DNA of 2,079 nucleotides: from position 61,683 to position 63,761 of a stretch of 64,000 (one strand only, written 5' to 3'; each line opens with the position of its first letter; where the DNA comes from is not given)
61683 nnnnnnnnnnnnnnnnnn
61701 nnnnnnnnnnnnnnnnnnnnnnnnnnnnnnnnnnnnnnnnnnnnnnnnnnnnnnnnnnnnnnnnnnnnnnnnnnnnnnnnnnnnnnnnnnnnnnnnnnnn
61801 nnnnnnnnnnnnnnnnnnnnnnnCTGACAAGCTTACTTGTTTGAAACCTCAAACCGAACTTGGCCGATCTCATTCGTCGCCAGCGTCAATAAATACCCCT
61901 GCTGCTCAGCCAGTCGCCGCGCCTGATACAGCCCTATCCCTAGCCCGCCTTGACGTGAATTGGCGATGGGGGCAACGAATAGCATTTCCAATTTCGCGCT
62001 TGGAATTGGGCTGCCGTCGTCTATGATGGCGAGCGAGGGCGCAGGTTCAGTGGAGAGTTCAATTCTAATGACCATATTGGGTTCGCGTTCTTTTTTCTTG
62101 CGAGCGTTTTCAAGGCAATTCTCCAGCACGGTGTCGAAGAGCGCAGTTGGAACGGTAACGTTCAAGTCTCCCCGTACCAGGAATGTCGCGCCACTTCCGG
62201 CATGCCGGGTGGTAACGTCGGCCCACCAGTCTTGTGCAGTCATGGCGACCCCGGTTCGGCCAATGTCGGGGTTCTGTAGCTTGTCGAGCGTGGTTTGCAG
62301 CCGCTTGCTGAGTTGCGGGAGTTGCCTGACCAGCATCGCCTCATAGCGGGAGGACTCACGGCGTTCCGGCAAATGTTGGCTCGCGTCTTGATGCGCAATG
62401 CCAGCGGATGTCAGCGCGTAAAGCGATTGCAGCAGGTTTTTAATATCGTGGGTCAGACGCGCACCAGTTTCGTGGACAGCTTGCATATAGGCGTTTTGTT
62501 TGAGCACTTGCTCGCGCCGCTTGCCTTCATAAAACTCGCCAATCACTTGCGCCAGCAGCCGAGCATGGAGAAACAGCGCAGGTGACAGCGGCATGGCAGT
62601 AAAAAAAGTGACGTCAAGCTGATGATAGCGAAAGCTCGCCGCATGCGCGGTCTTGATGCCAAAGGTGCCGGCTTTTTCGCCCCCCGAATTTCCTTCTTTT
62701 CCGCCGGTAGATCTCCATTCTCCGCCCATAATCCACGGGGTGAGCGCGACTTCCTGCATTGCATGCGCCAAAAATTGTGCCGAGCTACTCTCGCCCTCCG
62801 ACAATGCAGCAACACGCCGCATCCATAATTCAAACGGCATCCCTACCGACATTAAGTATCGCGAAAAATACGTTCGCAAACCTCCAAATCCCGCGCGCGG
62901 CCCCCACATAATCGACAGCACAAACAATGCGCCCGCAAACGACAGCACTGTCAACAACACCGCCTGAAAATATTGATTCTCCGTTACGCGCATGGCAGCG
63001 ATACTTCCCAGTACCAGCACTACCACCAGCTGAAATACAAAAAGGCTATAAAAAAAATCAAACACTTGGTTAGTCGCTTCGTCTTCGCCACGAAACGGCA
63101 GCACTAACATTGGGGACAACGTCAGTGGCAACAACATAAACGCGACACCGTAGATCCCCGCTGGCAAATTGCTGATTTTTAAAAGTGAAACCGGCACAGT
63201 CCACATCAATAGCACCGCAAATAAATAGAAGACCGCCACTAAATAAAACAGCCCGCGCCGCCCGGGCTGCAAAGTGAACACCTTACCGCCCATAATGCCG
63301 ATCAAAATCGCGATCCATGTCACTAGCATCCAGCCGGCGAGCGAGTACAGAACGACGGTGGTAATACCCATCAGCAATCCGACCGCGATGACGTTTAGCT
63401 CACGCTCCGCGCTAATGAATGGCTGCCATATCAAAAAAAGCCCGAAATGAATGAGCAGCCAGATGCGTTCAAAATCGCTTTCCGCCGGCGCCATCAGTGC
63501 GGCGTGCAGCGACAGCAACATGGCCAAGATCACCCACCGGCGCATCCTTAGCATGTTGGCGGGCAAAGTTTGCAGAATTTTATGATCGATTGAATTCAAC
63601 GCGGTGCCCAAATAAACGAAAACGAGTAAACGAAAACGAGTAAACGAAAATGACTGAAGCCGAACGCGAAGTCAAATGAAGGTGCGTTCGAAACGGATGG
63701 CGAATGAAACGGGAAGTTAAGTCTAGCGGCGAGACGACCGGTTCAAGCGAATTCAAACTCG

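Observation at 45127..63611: MSHA-like type IV filament / secretion locus bracketed by a PrsR/PrsK-like sigma-54 two-component pair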

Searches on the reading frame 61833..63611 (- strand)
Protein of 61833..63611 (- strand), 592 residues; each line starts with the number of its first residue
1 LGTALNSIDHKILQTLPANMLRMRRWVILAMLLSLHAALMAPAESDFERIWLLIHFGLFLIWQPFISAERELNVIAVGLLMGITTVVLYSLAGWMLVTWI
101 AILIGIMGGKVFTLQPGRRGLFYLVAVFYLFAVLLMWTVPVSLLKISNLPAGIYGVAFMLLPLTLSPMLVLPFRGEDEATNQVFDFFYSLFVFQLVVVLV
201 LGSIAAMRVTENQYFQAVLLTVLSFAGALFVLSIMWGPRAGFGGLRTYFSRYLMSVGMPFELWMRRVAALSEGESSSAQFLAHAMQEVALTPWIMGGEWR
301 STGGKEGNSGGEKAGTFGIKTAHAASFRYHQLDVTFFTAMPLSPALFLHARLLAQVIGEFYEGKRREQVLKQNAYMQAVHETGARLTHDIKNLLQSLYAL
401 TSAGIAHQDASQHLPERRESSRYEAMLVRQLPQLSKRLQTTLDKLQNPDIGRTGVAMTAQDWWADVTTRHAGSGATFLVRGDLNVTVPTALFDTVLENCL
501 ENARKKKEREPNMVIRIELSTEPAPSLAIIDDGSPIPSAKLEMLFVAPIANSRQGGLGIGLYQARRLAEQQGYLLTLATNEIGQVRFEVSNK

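Call 5: search_protein_families(library=ncbifam, proteins=[window:61833-63611:-], max_evalue=0.01)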
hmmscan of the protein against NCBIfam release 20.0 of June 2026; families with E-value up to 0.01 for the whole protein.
window:61833-63611:- (592 aa): 13 families
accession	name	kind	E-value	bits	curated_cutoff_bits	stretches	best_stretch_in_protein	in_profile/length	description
TIGR02916.1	PEP_his_kin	equivalog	2.5e-12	46.2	300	1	367-577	463-664/679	XrtA/PEP-CTERM system histidine kinase PrsK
NF040750.1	tetrathio_HK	equivalog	1.5e-06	27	750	1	480-578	445-539/555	tetrathionate respiration histidine kinase TtrS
NF047794.1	HisKinPtgB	equivalog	1.9e-06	26.4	1000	1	370-579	433-641/656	two-component system sensor histidine kinase PgtB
NF008293.1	PRK11073.1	equivalog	8.9e-06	25.2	240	1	526-571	282-326/349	nitrogen regulation protein NR(II)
NF033091.0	HK_VanS_ACDEFG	equivalog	0.0005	19.3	400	1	476-588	174-289/293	vancomycin resistance histidine kinase VanS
NF007898.0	PRK10604.1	equivalog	0.00066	19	478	1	484-589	312-419/433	two-component system sensor histidine kinase RstB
TIGR01386.1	cztS_silS_copS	subfamily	0.00081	18.5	292.55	1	475-545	337-406/457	heavy metal sensor histidine kinase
NF007793.0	PRK10490.1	equivalog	0.00088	17.4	1123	1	485-589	772-878/895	two-component system sensor histidine kinase KdpD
NF008298.1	PRK11086.1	subfamily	0.0016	17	520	0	494-586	426-518/529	DcuS/MalK family sensor histidine kinase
NF045903.1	CuHisKinLciSLeg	equivalog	0.0017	17.8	700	1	478-569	238-334/357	copper-responsive two-component system sensor histidine kinase LciS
NF006800.0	PRK09303.1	equivalog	0.0063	15.5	342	0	494-569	275-353/383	histidine kinase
NF046026.1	HisKinCckACaul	equivalog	0.0073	14.5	1000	0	362-437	285-364/678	cell cycle histidine kinase CckA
NF008543.0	PRK11466.1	equivalog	0.0077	14.1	982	0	495-583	565-653/914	TMAO reductase system sensor histidine kinase/response regulator TorS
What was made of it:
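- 61833..63611 (-): Polytopic sensor histidine kinase: 7-8 hydrophobic segments, an HDIKN H-box and HATPase_c, convergent with the pilin genes. PilS-like in architecture. PrsK at 46 bits on the catalytic core only, against a cut-off of 300 (call 5).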

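Call 8: search_protein_families(library=pfam, proteins=[window:61833-63611:-], max_evalue=10)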
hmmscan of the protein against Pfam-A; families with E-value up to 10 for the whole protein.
window:61833-63611:- (592 aa): 2 families
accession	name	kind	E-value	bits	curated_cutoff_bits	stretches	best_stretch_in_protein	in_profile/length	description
PF02518.31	HATPase_c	-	1.3e-08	35.7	26.4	1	493-577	7-93/111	Histidine kinase-, DNA gyrase B-, and HSP90-like ATPase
PF13814.12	Replic_Relax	-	0.15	12.6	25.3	1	362-483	22-142/191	Replication-relaxation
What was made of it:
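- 61833..63611 (-): HATPase_c (call 8).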

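Call 20: find_encoding_contigs(protein=window:61833-63611:-, flank=10000, max_places=4)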
Protein window:61833-63611:- (592 aa): no gene with exactly this product is on record in the collection.

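Call 21: find_encoding_contigs(protein=window:61833-63554:-, flank=10000, max_places=4)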
Protein window:61833-63554:- (573 aa): no gene with exactly this product is on record in the collection.

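Call 23: find_encoding_contigs(protein=window:61836-63611:-, flank=10000, max_places=4)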
Protein seq(592 aa) (592 aa): no gene with exactly this product is on record in the collection.

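Call 55: search_solved_structures(query=window:61833-63611:-, max_evalue=0.01)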
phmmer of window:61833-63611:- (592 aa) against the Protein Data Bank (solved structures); distinct sequences matched with E-value up to 0.01: 0.
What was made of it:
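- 61833..63611 (-): No PDB sequence relative (call 55).
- Tried and rejected: No hits (call 55).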
